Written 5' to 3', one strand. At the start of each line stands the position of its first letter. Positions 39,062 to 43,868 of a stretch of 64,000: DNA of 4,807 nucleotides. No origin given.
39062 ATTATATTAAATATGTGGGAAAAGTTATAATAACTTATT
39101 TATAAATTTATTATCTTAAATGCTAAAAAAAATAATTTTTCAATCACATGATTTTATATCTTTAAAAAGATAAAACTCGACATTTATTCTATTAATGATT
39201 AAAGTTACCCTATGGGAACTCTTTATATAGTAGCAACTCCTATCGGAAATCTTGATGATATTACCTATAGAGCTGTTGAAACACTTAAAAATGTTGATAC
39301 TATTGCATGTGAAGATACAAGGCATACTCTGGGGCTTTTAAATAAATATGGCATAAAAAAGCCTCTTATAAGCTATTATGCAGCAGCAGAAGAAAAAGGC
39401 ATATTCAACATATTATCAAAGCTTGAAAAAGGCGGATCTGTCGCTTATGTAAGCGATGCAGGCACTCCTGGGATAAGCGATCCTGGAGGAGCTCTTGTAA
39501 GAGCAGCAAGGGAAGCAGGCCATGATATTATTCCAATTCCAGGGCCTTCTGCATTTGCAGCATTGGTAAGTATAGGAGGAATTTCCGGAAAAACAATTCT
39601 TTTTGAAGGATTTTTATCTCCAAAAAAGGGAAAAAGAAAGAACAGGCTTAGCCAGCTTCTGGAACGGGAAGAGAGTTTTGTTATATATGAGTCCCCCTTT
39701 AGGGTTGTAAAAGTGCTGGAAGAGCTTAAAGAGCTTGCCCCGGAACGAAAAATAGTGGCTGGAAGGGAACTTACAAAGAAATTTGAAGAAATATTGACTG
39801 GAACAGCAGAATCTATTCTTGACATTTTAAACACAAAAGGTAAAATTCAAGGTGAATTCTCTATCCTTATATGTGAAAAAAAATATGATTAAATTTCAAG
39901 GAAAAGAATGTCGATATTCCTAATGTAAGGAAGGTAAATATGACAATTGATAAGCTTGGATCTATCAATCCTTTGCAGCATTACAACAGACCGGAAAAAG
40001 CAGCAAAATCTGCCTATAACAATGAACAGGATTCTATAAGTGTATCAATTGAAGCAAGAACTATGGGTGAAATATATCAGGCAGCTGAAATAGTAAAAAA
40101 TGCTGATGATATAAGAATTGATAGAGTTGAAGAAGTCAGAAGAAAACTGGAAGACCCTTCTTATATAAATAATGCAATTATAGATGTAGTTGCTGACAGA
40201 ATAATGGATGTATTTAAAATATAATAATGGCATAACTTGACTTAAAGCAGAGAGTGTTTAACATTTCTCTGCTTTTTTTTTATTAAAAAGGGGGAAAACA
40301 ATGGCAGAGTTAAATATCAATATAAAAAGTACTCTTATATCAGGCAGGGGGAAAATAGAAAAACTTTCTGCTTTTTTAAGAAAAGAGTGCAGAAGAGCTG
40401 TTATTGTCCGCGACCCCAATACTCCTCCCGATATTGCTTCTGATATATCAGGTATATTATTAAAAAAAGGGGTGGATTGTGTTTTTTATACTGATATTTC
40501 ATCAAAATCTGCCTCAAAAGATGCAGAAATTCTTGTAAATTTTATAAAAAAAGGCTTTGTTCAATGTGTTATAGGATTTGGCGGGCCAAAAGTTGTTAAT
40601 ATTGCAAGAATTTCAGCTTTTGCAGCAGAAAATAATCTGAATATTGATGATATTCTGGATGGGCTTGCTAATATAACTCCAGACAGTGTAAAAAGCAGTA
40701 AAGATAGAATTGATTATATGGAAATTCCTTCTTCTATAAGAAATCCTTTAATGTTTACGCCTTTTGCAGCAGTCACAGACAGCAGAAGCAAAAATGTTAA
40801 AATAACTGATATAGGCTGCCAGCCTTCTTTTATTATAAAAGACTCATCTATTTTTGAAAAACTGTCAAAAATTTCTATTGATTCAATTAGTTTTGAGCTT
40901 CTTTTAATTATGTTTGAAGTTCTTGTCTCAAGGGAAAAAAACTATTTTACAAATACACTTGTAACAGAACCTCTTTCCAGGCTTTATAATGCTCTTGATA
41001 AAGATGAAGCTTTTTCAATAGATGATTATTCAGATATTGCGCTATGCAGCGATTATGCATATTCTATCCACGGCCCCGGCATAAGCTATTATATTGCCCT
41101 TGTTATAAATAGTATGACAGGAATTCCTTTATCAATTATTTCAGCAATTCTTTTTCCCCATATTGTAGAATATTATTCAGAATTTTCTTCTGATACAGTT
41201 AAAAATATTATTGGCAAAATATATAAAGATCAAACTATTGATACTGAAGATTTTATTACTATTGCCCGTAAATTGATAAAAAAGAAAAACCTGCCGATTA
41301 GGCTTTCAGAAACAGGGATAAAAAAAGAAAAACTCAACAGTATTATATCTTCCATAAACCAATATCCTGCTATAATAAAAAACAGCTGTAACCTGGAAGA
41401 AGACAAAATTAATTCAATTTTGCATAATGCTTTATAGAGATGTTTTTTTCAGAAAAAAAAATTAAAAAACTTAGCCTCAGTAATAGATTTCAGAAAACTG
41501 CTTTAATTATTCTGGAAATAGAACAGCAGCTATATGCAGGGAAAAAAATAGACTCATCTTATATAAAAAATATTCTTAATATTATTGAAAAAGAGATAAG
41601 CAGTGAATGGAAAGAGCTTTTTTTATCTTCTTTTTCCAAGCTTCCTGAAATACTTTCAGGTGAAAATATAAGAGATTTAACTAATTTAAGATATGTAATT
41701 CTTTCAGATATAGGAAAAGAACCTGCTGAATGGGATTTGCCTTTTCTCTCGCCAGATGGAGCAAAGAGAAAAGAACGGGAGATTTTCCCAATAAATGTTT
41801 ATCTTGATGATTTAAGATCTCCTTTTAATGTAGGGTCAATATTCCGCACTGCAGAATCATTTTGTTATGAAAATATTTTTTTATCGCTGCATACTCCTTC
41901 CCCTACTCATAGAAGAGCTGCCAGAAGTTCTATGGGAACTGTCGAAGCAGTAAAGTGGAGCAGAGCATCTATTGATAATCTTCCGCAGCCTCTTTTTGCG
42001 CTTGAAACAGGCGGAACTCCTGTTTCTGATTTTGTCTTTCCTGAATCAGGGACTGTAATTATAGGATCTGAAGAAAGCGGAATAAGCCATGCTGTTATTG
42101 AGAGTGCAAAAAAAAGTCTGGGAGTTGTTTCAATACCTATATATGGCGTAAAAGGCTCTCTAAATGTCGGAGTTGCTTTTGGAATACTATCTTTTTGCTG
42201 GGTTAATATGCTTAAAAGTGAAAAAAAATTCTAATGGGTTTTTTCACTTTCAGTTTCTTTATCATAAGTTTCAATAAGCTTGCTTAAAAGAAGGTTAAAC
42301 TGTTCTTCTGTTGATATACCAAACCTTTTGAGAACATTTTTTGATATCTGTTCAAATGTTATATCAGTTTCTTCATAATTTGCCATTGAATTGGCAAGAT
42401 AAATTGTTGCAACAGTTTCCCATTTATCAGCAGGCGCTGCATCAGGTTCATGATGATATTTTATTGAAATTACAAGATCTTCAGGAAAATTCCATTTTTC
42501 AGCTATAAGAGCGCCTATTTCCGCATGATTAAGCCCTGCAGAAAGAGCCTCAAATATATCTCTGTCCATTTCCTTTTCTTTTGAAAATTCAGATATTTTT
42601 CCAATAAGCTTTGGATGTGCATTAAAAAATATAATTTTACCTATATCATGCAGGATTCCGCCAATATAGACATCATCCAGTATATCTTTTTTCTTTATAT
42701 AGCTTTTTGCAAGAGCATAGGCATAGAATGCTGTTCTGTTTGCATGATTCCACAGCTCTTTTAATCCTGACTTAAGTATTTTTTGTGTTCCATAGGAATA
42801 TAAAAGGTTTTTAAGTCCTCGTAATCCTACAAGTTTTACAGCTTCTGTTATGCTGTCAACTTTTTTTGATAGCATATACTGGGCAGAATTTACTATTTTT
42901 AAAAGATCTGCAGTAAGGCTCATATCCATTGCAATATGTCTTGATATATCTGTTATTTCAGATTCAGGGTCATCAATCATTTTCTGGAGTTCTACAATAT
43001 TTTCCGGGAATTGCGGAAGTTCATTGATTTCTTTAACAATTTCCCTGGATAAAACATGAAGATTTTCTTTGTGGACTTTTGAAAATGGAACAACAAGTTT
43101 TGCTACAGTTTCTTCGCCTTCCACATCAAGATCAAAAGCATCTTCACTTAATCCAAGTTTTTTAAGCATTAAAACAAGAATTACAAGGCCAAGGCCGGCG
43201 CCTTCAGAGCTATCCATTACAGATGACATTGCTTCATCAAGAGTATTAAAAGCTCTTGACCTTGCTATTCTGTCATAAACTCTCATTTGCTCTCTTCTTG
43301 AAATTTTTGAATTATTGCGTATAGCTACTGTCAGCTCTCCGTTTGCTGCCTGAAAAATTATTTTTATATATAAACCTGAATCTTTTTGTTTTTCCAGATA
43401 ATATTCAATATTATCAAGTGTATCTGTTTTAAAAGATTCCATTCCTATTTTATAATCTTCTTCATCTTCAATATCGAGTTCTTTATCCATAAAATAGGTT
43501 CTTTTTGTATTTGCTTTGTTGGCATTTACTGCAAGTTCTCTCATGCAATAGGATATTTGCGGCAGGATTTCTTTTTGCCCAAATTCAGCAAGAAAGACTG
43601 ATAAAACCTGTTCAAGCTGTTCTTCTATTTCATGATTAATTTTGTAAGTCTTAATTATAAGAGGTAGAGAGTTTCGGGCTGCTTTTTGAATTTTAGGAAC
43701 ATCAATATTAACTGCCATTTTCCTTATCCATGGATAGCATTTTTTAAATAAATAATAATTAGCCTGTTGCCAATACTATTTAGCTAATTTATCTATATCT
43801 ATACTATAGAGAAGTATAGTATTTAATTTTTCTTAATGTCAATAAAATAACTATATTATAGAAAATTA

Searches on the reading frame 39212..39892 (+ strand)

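Call 84: search_protein_families(library=pfam, proteins=[window:39212-39892:+], max_evalue=0.00001)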
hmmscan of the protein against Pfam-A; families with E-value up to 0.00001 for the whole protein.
window:39212-39892:+ (226 aa): 1 family
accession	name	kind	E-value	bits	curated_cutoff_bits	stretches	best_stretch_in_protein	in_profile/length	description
PF00590.25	TP_methylase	-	1.1e-31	110.9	27.8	1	3-202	1-211/212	Tetrapyrrole (Corrin/Porphyrin) Methylases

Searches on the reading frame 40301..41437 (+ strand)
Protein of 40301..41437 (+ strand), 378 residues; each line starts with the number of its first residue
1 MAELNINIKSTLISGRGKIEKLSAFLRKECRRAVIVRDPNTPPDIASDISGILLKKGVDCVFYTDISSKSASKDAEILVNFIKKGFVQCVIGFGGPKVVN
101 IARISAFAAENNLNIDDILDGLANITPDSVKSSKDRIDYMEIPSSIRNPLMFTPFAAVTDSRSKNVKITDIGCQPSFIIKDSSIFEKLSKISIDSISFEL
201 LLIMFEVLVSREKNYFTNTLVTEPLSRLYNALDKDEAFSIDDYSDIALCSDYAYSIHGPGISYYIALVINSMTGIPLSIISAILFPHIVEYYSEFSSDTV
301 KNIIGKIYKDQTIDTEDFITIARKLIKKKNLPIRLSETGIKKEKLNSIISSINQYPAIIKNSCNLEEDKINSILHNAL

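Call 84: search_protein_families(library=pfam, proteins=[window:40301-41437:+], max_evalue=0.00001)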
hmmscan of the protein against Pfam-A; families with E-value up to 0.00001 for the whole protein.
window:40301-41437:+ (378 aa): 3 families
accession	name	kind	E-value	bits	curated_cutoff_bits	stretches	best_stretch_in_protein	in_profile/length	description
PF00465.25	Fe-ADH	-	9.5e-16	58.3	31.3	1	11-181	3-167/168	Iron-containing alcohol dehydrogenase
PF25137.1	ADH_Fe_C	-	5.1e-08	33.3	27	1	255-377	68-193/194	Fe-containing alcohol dehydrogenase family, C-terminal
PF13685.12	Fe-ADH_2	-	5.6e-07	30.1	28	1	15-110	3-98/149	Iron-containing alcohol dehydrogenase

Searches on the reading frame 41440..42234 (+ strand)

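Call 84: search_protein_families(library=pfam, proteins=[window:41440-42234:+], max_evalue=0.00001)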
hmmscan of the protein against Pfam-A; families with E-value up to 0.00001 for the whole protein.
window:41440-42234:+ (264 aa): 1 family
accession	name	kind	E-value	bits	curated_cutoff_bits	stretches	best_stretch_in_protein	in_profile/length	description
PF00588.24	SpoU_methylase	-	1.9e-22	80.3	29.7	1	118-250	2-140/142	SpoU rRNA Methylase family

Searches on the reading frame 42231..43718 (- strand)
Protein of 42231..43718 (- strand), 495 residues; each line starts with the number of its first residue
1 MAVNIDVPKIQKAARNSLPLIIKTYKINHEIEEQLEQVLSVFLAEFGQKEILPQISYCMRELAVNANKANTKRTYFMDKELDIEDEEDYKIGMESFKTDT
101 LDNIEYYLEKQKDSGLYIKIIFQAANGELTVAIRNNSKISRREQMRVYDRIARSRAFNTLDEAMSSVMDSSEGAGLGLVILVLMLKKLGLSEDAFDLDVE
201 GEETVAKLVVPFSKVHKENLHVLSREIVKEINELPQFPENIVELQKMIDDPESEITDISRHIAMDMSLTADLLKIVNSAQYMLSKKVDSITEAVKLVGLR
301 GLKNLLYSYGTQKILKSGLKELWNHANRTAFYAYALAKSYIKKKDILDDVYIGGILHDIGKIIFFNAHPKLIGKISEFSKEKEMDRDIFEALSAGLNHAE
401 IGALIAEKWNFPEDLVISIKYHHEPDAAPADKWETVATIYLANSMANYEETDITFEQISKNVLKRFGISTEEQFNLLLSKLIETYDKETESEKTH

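Call 84: search_protein_families(library=pfam, proteins=[window:42231-43718:-], max_evalue=0.00001)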
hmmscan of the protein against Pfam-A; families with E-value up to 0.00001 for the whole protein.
window:42231-43718:- (495 aa): 2 families
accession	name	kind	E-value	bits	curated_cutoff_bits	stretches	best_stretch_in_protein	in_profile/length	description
PF08668.18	HDOD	-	6.6e-55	186.1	22.9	1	234-425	1-196/196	HDOD domain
PF01966.28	HD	-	4e-08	34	22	1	323-428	2-91/116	HD domain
